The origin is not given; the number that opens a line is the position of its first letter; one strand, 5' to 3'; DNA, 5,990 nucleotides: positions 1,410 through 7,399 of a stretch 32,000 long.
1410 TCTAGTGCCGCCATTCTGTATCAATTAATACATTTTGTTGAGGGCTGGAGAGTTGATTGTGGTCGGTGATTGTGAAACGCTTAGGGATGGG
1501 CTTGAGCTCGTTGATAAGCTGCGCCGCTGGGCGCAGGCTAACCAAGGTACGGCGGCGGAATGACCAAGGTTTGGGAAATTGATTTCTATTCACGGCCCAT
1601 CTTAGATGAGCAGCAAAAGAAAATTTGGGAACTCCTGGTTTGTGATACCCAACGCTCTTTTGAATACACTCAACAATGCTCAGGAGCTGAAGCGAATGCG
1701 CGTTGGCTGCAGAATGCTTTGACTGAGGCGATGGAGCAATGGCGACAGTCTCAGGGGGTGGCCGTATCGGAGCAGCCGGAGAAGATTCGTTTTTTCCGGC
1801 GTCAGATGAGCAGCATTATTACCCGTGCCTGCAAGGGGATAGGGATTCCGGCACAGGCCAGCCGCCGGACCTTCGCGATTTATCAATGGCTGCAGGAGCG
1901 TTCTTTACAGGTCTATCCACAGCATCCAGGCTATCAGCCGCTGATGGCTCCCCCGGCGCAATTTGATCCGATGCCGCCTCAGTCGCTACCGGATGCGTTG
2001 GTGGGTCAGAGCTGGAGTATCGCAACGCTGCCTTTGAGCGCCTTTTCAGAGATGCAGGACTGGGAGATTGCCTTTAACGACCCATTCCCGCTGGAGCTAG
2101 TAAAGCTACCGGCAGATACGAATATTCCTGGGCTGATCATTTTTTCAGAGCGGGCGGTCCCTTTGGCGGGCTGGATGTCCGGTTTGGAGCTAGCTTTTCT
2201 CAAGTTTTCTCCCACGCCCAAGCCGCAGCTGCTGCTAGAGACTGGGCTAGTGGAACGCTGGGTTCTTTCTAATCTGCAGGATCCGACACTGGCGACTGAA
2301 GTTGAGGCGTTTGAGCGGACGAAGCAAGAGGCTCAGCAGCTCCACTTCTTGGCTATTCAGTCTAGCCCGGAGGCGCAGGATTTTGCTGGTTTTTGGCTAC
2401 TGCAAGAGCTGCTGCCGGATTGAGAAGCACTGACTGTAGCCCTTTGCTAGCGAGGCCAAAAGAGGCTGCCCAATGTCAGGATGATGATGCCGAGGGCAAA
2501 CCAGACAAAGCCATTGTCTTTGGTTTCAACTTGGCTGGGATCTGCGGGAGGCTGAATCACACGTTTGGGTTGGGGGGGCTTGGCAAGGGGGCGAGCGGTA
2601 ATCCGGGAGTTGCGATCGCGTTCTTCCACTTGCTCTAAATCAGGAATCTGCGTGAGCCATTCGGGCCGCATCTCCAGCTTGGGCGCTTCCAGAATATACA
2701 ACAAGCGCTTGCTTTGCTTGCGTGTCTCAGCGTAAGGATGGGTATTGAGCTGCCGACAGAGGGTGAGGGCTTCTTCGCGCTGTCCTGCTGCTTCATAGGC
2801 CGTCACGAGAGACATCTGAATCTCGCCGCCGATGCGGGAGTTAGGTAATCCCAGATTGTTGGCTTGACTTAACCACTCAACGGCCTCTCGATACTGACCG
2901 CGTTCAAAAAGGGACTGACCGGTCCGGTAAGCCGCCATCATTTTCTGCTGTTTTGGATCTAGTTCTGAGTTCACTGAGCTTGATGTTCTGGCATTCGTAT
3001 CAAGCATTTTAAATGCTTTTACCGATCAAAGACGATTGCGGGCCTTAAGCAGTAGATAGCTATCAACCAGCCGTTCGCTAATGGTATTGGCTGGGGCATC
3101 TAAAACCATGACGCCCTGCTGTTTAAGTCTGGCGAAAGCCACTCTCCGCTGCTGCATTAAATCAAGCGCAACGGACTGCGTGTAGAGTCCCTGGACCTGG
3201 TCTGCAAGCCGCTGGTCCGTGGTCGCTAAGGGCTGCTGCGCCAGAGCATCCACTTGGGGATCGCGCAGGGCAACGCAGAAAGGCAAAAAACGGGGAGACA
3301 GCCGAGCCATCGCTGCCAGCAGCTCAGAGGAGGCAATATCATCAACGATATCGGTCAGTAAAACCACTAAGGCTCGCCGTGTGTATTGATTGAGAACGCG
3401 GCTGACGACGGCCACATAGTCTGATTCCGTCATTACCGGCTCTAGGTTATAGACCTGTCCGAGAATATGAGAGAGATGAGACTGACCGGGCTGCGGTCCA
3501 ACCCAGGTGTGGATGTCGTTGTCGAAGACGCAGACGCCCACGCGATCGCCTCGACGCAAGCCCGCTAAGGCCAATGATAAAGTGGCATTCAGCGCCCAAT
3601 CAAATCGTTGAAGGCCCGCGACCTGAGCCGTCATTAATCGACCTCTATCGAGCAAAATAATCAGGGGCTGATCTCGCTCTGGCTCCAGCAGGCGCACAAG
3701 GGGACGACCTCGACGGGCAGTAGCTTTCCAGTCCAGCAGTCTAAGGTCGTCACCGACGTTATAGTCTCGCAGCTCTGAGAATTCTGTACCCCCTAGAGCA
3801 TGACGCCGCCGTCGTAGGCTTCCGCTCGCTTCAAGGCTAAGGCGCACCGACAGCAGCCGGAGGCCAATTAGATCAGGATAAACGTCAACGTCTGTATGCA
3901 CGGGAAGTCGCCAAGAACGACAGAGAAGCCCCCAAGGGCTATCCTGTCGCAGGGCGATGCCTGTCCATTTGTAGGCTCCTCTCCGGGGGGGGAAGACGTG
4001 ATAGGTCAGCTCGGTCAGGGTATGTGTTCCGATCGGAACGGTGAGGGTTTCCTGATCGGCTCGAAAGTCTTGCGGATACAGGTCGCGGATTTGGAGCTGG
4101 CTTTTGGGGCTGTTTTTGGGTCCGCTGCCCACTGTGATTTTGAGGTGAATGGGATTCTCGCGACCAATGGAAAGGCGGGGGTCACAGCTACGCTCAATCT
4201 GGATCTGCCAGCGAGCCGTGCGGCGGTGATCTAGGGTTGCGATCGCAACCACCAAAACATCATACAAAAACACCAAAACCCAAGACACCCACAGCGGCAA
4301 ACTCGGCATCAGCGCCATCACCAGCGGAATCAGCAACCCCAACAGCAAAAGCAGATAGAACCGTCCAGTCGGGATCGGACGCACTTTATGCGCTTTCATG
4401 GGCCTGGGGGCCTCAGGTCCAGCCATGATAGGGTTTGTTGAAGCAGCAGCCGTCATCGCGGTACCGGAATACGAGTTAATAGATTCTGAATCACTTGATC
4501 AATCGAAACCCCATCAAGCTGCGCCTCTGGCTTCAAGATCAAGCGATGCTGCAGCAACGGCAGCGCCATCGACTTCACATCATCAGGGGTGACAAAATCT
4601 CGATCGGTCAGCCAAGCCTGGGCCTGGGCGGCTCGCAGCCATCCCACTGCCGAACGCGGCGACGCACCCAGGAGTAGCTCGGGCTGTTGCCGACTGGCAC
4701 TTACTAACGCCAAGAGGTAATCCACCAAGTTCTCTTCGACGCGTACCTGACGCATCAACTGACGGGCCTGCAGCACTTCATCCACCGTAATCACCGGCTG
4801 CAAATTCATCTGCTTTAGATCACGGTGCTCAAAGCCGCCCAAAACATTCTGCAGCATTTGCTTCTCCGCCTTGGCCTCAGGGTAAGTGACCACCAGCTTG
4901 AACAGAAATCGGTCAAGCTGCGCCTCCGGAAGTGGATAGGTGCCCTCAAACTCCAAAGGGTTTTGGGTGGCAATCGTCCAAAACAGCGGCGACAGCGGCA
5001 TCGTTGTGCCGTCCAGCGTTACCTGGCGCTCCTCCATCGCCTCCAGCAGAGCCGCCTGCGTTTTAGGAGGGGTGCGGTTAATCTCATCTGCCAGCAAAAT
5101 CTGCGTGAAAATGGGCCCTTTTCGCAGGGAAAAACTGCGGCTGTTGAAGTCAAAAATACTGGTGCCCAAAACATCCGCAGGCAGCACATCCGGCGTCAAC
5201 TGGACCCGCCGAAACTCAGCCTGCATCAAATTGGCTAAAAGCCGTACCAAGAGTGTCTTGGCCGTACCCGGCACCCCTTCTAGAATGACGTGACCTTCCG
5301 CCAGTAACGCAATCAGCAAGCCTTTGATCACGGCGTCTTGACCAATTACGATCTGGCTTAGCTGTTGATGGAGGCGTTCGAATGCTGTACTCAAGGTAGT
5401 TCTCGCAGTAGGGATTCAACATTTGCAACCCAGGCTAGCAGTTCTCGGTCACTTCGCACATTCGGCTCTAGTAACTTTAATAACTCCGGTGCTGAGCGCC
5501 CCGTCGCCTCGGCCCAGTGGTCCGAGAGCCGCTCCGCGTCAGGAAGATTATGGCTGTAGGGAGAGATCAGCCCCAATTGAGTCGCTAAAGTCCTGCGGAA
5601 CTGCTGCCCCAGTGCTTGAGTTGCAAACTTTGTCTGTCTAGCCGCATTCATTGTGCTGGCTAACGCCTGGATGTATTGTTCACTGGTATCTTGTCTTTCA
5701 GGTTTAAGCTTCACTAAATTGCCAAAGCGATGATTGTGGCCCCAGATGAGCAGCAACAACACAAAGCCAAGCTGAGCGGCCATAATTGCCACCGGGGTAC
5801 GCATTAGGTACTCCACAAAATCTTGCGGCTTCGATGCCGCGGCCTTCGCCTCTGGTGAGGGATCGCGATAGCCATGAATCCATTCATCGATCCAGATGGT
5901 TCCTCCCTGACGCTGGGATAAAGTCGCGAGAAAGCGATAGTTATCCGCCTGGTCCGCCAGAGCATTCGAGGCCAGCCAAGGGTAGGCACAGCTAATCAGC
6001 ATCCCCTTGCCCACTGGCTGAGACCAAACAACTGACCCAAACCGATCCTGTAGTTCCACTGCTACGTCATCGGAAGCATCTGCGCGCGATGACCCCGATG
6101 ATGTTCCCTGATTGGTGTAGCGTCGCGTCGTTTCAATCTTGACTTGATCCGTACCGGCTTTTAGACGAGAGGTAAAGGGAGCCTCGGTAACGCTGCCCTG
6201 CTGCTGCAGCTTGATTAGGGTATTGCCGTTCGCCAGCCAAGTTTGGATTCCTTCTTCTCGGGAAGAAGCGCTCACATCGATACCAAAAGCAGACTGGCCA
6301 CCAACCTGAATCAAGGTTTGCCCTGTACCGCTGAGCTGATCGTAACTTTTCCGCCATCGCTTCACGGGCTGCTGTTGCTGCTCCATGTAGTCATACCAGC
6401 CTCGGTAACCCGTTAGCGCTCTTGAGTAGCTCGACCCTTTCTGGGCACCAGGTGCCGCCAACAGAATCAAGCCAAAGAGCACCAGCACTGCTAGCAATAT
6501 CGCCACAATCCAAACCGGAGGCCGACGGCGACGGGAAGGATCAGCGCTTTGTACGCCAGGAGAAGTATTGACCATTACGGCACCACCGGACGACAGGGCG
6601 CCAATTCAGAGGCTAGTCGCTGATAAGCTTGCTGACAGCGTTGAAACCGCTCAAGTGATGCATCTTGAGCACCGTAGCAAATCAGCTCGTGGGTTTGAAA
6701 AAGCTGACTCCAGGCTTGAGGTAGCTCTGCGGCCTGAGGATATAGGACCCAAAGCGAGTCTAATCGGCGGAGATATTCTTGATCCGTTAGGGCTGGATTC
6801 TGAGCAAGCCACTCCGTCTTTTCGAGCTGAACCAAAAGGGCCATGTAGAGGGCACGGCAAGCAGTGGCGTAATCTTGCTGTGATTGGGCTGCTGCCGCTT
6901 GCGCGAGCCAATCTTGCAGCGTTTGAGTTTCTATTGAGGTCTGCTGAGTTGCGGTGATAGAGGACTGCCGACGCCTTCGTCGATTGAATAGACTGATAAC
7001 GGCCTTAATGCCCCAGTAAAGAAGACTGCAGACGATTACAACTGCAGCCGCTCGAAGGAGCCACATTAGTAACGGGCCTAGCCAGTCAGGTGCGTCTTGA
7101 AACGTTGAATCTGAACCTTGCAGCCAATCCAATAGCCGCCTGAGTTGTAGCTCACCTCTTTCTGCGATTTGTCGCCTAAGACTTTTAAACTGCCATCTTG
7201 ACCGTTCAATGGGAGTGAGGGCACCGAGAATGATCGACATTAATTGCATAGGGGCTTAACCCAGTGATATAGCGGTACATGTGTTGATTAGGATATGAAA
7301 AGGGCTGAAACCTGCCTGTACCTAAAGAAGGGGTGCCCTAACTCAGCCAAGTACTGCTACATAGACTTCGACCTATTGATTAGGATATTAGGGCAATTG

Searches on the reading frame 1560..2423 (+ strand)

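Call 65: search_protein_families(library=pfam, proteins=[window:1560-2423:+], max_evalue=0.0001)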
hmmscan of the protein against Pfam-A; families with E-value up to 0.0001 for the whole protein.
window:1560-2423:+ (287 aa): 2 families
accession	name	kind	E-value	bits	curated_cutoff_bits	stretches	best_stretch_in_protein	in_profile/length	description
PF20429.4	Tab2-like_C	-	1.1e-56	191.3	28.2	1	131-282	2-151/151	RNA-binding protein Tab2/Atab2, C-terminal domain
PF06485.17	Tab2-like_N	-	1.1e-37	128.6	25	1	4-114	1-103/103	RNA-binding protein Tab2/Atab2 N terminal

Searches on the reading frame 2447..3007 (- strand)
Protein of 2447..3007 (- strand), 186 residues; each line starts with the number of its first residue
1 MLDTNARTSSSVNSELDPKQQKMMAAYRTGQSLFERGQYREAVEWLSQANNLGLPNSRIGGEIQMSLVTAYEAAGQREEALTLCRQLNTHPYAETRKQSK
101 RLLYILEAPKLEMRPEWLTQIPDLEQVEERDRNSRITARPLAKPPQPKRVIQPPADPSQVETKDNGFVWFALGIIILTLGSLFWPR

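Call 65: search_protein_families(library=pfam, proteins=[window:2447-3007:-], max_evalue=0.0001)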
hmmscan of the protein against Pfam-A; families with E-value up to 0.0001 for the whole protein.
window:2447-3007:- (186 aa): 1 family
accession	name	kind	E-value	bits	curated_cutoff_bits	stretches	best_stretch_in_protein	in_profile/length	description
PF13428.12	TPR_14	-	2e-05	25.3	23.5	0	63-92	3-33/44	Tetratricopeptide repeat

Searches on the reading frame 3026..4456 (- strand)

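Call 65: search_protein_families(library=pfam, proteins=[window:3026-4456:-], max_evalue=0.0001)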
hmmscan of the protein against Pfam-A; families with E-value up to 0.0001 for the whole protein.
window:3026-4456:- (476 aa): 2 families
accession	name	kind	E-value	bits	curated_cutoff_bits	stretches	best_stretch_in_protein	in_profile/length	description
PF01882.25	DUF58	-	4.6e-30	104.9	23.4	1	228-409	1-180/216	Protein of unknown function DUF58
PF13519.12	VWA_2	-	3.4e-07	31.3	27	1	265-369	1-105/107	von Willebrand factor type A domain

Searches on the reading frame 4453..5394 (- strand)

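Call 65: search_protein_families(library=pfam, proteins=[window:4453-5394:-], max_evalue=0.0001)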
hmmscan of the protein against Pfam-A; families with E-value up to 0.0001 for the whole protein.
window:4453-5394:- (313 aa): 6 families
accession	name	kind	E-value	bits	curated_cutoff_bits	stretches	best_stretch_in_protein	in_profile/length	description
PF07726.17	AAA_3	-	2.7e-62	208.9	27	1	35-165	1-131/131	ATPase family associated with various cellular activities (AAA)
PF17863.7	AAA_lid_2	-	2.3e-21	75.7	22.7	1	233-304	2-73/74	AAA lid domain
PF07728.20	AAA_5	-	4e-16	59.7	22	1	35-163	1-139/139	AAA domain (dynein-related subfamily)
PF20030.5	bpMoxR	-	1.2e-13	51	27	1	7-207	5-200/205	MoxR domain in the MoxR-vWA-beta-propeller ternary systems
PF00004.35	AAA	-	9.8e-08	33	21.2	1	36-147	1-112/131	ATPase family associated with various cellular activities (AAA)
PF05496.18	RuvB_N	-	4e-05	23.9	27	0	33-125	33-113/159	Holliday junction DNA helicase RuvB P-loop domain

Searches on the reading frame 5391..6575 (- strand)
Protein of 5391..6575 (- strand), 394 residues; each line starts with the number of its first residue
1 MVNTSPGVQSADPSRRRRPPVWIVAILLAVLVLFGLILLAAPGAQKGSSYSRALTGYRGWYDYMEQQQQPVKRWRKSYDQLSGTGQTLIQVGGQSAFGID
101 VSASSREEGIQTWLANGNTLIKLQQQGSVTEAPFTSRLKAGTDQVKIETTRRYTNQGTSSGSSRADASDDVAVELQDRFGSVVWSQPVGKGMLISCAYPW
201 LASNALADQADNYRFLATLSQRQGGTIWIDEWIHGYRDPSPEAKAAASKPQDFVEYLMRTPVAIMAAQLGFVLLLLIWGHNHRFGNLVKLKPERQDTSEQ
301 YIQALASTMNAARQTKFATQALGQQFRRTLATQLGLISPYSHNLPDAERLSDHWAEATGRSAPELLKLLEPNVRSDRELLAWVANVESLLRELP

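Call 65: search_protein_families(library=pfam, proteins=[window:5391-6575:-], max_evalue=0.0001)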
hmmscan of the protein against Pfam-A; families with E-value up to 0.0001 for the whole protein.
window:5391-6575:- (394 aa): 1 family
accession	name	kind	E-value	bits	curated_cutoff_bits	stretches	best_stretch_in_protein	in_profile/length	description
PF14258.12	DUF4350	-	2.4e-17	64.2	30.4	1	49-219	1-180/181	Domain of unknown function (DUF4350)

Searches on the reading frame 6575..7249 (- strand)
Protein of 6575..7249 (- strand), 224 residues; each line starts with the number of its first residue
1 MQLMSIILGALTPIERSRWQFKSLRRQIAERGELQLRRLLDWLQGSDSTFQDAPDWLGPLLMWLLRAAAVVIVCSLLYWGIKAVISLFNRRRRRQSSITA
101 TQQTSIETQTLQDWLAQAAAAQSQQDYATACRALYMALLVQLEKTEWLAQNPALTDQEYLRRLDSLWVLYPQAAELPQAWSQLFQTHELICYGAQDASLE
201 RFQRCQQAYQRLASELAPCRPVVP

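Call 65: search_protein_families(library=pfam, proteins=[window:6575-7249:-], max_evalue=0.0001)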
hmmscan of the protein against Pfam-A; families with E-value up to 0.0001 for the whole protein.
window:6575-7249:- (224 aa): 1 family
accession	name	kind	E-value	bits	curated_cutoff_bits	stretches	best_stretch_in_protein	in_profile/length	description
PF13559.11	DUF4129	-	1.3e-11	44.9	24.8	1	134-210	1-69/69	Domain of unknown function (DUF4129)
